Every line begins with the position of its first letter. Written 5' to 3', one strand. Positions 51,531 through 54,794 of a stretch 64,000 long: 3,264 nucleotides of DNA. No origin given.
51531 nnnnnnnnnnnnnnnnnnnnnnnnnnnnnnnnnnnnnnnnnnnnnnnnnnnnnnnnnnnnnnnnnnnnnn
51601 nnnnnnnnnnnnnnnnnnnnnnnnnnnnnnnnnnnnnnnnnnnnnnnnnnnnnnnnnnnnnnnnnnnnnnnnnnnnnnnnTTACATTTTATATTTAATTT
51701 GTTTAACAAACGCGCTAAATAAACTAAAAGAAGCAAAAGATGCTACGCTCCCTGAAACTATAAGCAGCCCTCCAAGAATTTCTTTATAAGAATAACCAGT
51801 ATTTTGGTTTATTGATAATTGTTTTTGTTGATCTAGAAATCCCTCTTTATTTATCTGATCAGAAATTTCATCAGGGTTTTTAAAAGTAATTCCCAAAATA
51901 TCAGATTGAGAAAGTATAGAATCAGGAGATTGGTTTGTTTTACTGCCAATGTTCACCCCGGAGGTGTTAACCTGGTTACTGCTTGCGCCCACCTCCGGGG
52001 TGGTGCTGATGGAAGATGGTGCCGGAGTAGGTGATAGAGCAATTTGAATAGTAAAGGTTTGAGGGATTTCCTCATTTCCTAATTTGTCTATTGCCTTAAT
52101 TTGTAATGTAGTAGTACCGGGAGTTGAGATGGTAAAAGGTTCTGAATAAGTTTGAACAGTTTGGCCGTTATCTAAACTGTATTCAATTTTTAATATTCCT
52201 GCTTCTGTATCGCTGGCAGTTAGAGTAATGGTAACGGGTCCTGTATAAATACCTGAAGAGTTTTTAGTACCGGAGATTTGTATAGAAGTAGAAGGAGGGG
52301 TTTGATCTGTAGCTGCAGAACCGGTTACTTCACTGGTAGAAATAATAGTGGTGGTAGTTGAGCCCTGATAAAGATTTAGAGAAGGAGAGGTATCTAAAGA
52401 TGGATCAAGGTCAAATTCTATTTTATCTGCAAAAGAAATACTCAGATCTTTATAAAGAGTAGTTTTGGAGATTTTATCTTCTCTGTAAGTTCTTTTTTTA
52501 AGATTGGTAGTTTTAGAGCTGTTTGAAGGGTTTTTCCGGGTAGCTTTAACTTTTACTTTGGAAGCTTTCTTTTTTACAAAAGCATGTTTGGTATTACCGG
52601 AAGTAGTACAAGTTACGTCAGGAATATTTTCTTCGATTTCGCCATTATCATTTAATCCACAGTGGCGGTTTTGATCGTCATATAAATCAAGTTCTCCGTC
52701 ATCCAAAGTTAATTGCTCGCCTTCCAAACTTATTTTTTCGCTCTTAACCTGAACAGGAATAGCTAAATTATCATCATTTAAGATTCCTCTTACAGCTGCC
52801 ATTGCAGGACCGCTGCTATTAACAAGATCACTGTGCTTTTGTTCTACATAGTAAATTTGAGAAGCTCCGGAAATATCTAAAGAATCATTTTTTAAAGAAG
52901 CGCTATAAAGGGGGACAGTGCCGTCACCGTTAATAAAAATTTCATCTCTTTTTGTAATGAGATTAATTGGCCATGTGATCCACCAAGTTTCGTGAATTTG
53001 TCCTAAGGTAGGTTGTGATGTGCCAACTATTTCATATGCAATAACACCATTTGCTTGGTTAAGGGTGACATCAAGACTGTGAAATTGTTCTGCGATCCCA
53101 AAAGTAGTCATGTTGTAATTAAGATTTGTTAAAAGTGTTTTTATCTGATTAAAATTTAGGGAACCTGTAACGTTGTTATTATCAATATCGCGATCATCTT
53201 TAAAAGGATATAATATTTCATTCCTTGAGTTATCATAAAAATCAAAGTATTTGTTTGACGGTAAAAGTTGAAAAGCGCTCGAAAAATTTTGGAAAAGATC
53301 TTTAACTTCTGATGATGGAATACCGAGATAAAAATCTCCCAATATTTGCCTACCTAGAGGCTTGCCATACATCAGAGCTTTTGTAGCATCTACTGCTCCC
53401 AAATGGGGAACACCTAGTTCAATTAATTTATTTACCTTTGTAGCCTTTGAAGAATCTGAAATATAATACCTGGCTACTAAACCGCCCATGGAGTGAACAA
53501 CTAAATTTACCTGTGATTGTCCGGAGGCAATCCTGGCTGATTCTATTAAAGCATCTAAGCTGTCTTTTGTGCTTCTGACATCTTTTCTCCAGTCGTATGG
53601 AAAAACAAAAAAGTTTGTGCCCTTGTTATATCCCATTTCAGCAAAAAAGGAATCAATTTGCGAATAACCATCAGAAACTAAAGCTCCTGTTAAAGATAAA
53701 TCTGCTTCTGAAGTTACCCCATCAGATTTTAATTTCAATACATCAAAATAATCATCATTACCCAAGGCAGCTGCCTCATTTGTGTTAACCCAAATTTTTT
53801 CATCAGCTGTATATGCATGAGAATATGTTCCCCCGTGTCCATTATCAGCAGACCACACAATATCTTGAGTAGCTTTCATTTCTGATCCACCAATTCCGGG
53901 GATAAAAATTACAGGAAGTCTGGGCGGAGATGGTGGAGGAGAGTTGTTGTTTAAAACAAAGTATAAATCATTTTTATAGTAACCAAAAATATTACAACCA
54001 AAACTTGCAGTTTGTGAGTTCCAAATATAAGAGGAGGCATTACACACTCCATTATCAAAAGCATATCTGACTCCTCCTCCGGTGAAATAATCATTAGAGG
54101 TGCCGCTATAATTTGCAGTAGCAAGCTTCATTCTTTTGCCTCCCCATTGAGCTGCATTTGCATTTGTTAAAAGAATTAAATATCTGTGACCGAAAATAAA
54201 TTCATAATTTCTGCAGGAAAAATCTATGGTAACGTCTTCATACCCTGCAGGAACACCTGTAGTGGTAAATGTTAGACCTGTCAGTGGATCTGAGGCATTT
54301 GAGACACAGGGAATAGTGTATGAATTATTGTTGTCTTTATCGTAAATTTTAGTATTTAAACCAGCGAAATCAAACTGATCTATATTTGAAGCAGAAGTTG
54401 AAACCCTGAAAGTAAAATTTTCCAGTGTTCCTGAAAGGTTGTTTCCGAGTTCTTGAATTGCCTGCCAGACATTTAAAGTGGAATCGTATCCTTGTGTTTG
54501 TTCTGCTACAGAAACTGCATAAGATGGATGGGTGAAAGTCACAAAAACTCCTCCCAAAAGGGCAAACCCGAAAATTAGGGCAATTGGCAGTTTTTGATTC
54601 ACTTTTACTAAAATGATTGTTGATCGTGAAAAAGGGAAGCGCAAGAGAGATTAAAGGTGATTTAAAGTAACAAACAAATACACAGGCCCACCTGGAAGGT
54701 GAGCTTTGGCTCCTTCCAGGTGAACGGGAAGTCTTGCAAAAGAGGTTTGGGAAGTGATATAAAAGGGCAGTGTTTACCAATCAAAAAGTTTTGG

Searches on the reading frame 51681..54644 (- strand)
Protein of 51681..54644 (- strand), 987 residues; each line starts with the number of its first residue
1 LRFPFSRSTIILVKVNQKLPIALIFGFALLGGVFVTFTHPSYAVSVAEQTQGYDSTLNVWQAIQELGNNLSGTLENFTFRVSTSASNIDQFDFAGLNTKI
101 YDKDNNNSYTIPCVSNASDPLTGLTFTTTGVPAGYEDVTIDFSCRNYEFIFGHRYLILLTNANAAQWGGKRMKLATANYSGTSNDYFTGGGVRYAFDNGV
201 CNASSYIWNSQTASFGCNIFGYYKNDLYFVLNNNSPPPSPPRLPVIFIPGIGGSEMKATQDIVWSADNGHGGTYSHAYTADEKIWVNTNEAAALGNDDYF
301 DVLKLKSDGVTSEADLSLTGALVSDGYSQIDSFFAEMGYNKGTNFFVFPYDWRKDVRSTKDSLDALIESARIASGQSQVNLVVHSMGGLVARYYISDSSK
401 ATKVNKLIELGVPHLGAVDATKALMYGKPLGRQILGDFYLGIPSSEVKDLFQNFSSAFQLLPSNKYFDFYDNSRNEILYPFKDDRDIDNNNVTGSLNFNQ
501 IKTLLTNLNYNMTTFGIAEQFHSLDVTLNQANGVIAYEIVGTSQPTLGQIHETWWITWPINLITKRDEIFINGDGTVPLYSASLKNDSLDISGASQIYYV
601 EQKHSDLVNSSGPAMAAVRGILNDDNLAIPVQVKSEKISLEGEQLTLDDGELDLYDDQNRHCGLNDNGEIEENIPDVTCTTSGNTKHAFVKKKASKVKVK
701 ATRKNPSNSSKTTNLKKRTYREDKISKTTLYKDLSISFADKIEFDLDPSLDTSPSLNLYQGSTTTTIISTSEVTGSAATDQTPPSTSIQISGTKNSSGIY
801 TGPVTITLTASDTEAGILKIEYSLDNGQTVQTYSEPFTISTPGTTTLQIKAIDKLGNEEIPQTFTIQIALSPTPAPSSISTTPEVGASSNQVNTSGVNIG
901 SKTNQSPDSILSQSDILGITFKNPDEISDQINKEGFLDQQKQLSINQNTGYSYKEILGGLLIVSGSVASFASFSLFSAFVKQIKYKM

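Call 44: search_protein_families(library=pfam, proteins=[window:51681-54644:-], max_evalue=0.001)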
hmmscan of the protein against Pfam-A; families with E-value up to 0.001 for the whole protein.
window:51681-54644:- (987 aa): 7 families
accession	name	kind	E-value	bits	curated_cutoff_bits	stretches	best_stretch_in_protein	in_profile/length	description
PF02450.21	LCAT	-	3.9e-20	72.9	21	1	327-472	69-204/392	Lecithin:cholesterol acyltransferase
PF07819.20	PGAP1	-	1.3e-07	32.1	24.3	1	374-418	88-133/233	PGAP1-like alpha/beta domain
PF02089.21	Palm_thioest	-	2.8e-06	27.7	26.8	1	364-474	59-172/254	Palmitoyl protein thioesterase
PF00561.26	Abhydrolase_1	-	3.3e-05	24.1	25.8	1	359-412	51-102/245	alpha/beta hydrolase fold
PF06028.17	DUF915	-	0.00042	20.2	22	0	377-416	103-145/255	Alpha/beta hydrolase of unknown function (DUF915)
PF05057.20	DUF676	-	0.0008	19.4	20.3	0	367-431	67-142/217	Putative serine esterase (DUF676)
PF24096.1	DUF7379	-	0.00094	19.6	33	0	347-421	38-119/191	Domain of unknown function (DUF7379)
